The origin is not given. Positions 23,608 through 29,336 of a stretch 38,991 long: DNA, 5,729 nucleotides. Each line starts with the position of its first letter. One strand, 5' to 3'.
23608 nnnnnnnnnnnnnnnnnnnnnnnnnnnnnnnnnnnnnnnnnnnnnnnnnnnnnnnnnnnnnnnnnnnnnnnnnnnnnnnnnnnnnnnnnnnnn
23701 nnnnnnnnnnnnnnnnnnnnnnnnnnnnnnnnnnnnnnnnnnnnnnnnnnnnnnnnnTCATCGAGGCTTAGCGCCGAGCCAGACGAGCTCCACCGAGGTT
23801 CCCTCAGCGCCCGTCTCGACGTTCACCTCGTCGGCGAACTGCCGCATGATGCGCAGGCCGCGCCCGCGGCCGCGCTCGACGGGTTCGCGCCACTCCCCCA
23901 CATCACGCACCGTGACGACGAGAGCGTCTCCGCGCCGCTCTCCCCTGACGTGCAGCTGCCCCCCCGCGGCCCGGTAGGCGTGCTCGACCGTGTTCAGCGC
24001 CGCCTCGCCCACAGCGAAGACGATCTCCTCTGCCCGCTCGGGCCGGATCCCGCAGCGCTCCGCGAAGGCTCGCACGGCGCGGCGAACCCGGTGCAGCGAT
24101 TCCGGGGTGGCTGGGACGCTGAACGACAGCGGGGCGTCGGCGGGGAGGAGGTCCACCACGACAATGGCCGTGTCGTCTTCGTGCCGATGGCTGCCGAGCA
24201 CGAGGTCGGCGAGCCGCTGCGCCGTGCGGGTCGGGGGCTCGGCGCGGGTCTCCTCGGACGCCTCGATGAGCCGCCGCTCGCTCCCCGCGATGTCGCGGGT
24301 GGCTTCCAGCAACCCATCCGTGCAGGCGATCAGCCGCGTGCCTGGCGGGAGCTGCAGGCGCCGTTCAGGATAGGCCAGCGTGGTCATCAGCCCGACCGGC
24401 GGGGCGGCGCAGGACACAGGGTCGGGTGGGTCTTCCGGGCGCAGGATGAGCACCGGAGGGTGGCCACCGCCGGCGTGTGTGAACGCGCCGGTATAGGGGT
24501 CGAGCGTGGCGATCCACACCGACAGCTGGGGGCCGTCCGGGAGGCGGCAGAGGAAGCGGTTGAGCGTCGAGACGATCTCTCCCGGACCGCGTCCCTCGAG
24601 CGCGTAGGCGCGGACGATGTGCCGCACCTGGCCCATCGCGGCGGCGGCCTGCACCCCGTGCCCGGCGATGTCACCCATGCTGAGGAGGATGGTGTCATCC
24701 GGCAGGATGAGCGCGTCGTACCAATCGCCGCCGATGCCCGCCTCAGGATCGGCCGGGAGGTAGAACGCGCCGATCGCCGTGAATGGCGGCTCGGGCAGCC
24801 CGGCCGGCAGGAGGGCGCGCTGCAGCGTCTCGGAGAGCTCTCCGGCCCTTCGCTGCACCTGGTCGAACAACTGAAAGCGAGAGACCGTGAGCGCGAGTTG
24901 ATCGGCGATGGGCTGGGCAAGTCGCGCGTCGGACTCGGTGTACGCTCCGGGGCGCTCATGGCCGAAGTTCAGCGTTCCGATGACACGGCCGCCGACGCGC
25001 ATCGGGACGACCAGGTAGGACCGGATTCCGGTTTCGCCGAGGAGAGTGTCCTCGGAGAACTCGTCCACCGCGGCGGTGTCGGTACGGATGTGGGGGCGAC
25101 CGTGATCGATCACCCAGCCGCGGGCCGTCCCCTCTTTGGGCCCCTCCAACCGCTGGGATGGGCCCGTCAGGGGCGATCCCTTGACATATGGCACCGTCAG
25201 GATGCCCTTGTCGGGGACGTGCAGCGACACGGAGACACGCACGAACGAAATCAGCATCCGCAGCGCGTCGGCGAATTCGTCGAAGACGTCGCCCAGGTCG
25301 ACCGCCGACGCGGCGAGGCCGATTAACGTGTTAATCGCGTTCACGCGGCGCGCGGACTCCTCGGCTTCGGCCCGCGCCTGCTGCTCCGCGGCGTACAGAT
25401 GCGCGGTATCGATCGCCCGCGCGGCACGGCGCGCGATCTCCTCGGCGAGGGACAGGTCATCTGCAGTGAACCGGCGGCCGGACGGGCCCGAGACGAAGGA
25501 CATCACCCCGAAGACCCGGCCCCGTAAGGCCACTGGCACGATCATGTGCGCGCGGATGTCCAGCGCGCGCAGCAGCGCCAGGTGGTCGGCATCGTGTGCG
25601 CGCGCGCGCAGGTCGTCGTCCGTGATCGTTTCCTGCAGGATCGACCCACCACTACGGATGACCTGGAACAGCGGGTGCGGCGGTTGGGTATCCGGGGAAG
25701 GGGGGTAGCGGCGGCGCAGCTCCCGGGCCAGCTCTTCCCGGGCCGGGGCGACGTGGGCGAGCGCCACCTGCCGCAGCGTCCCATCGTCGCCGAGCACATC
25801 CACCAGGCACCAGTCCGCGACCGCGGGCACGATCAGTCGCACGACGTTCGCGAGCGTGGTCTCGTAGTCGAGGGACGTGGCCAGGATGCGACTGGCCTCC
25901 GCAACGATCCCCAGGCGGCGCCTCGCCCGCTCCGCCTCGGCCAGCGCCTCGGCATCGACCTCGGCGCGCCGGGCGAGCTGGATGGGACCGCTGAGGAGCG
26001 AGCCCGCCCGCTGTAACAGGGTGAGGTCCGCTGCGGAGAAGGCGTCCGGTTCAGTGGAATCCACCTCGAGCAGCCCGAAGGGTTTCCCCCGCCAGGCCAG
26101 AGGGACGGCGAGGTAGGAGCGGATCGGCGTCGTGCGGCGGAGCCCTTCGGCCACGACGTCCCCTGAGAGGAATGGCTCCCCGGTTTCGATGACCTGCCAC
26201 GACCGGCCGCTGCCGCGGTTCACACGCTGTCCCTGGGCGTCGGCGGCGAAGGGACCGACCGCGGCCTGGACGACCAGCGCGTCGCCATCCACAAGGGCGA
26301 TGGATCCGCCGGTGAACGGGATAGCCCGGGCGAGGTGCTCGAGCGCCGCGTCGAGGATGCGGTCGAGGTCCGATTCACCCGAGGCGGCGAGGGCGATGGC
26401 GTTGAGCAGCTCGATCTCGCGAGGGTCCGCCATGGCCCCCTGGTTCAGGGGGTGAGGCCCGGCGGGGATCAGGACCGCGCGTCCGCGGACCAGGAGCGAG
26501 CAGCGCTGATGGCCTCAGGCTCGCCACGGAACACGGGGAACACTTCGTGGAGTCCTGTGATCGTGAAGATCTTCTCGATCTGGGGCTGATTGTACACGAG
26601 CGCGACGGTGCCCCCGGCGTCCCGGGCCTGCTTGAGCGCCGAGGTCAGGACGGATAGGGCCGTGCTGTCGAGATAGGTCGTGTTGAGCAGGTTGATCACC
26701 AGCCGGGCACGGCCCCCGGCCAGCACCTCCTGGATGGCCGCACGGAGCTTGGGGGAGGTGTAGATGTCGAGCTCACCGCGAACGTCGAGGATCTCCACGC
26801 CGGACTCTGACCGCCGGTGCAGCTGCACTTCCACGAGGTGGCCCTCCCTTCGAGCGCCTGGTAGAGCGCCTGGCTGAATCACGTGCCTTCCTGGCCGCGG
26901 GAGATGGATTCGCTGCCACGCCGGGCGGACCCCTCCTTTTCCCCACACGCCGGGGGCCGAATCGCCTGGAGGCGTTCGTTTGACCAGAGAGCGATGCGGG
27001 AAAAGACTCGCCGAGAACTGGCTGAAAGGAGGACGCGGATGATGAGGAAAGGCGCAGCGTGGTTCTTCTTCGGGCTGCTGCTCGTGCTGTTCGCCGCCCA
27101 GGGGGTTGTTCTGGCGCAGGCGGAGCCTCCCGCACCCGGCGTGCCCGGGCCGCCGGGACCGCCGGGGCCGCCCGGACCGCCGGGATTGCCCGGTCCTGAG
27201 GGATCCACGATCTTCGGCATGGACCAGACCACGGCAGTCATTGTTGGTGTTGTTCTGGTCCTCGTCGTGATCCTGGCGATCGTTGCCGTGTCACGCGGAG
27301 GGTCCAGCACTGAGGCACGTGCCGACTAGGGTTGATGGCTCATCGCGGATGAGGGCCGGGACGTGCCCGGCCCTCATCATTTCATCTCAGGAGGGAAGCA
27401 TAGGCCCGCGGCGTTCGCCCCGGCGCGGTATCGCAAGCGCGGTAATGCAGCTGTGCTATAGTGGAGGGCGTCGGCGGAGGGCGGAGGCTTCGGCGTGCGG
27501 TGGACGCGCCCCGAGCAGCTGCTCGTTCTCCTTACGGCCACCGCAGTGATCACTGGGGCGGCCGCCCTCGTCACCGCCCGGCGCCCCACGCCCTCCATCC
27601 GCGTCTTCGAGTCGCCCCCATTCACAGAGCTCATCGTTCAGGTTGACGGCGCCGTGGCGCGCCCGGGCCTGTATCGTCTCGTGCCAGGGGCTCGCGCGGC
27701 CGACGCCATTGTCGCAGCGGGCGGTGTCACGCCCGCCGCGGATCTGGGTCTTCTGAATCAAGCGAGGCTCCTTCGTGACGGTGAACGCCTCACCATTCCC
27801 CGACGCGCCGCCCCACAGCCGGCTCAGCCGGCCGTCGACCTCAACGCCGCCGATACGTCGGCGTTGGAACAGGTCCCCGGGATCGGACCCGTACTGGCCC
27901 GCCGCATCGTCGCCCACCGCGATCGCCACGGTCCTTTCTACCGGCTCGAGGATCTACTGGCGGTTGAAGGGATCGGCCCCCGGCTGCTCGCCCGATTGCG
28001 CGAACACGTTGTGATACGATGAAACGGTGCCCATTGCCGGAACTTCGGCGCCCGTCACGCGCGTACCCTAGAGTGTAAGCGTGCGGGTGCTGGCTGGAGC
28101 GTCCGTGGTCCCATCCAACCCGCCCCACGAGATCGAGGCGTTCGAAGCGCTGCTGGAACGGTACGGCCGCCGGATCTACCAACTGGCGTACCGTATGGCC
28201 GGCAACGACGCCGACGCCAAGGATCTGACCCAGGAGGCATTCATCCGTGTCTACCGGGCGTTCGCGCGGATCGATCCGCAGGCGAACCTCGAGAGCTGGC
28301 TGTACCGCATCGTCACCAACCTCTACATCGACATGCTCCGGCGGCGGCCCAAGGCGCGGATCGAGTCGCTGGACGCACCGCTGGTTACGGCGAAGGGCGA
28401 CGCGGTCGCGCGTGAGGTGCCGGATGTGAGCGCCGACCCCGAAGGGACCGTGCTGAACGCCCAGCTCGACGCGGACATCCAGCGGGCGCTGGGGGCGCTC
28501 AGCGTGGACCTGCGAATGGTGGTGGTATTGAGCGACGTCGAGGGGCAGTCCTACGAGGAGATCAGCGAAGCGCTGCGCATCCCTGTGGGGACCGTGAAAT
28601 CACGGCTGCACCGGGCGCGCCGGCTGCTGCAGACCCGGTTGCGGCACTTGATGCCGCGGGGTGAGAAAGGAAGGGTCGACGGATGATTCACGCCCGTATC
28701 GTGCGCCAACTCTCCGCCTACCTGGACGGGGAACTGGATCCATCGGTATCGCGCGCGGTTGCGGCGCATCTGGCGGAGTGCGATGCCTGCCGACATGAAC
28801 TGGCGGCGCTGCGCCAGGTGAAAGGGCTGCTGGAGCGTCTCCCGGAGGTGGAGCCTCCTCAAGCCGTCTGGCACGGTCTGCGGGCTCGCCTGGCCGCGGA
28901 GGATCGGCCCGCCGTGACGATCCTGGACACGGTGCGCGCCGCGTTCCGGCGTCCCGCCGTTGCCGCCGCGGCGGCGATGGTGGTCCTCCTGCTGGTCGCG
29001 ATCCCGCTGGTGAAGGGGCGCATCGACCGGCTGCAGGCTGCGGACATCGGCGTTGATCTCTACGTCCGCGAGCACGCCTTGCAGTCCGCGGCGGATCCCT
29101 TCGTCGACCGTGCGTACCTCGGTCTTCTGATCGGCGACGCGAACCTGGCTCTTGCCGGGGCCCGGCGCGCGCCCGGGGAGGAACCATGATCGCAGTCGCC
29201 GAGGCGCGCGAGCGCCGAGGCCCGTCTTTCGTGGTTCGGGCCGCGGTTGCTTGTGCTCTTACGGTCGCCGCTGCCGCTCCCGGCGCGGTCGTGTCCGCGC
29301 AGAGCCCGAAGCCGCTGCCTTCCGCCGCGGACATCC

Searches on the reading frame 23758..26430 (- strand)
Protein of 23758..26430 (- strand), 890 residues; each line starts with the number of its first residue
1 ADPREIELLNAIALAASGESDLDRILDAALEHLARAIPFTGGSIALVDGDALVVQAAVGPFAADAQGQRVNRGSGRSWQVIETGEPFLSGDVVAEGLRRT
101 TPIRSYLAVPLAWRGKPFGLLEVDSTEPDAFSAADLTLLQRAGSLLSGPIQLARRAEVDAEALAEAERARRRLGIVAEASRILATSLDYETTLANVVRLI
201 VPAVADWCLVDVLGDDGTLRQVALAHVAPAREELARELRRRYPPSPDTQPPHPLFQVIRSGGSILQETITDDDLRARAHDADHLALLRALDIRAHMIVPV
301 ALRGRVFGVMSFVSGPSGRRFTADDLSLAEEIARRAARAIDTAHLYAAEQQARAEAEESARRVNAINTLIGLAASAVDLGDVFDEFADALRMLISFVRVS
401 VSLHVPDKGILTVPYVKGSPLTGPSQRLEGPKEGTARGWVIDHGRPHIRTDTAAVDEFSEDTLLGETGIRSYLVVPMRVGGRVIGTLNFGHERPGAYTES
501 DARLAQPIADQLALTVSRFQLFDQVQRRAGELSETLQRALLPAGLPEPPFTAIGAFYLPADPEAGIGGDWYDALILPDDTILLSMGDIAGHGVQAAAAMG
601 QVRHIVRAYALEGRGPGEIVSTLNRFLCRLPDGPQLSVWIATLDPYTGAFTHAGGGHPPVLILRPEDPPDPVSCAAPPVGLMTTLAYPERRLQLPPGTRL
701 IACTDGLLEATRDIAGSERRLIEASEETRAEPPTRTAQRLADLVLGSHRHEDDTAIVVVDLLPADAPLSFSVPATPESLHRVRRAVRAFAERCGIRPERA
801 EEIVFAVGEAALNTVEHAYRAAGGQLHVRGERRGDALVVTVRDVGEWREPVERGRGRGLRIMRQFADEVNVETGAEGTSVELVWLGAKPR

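Call 9: search_protein_families(library=pfam, proteins=[window:23758-26430:-])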
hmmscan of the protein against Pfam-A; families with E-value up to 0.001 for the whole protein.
window:23758-26430:- (890 aa): 5 families
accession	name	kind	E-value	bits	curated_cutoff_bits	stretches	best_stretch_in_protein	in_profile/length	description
PF13185.12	GAF_2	-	1.7e-49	167.9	28.6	3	377-515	2-134/136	GAF domain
PF01590.32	GAF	-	7.6e-45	153.1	22.4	3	378-515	1-132/133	GAF domain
PF07228.17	SpoIIE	-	5.2e-39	134.6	25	1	577-760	1-190/192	Stage II sporulation protein E (SpoIIE)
PF13492.12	GAF_3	-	3.8e-31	108.6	27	3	21-150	1-127/129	GAF domain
PF13581.12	HATPase_c_2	-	3.3e-24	85.8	27.4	1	772-884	1-127/127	Histidine kinase-like ATPase domain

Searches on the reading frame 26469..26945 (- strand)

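Call 66: search_protein_families(library=pfam, proteins=[window:26469-26945:-])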
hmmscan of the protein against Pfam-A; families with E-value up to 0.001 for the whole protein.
window:26469-26945:- (158 aa): 2 families
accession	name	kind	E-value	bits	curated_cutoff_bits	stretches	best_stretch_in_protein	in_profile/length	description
PF01740.26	STAS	-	1.2e-19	70.5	22.6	1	48-145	8-106/106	STAS domain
PF13466.11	STAS_2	-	8.3e-13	48.8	29.2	1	53-132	1-79/80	STAS domain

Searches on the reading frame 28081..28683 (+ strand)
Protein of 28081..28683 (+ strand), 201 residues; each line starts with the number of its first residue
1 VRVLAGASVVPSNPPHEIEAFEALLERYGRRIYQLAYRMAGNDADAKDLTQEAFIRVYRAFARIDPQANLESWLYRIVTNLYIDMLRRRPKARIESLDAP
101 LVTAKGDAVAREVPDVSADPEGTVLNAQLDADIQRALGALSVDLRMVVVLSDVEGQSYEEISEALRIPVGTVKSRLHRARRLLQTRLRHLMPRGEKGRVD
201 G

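Call 66: search_protein_families(library=pfam, proteins=[window:28081-28683:+])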
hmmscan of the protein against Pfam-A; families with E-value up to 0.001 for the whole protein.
window:28081-28683:+ (201 aa): 5 families
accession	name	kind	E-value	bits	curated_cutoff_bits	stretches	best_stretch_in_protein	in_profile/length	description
PF04542.20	Sigma70_r2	-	5.1e-20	71.5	24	1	24-89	1-68/71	Sigma-70 region 2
PF08281.18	Sigma70_r4_2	-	5.3e-18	64.9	25.7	1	132-183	3-54/54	Sigma-70, region 4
PF04545.22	Sigma70_r4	-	9.6e-10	38.3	24.1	1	136-184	1-49/50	Sigma-70, region 4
PF25787.1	HTH_SB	-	5.8e-06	26.4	43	1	140-174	7-41/53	Sleeping Beauty transposase HTH domain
PF07638.17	Sigma70_ECF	-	2.7e-05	24.6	21.1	1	30-188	28-184/185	ECF sigma factor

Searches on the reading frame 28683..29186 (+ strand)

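Call 67: search_protein_families(library=pfam, proteins=[window:28683-29186:+])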
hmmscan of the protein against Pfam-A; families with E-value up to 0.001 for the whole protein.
window:28683-29186:+ (168 aa): 1 family
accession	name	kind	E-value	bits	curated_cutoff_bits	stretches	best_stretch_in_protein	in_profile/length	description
PF13490.11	zf-HC2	-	4.5e-11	43.1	22.2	1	6-37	4-35/35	Putative zinc-finger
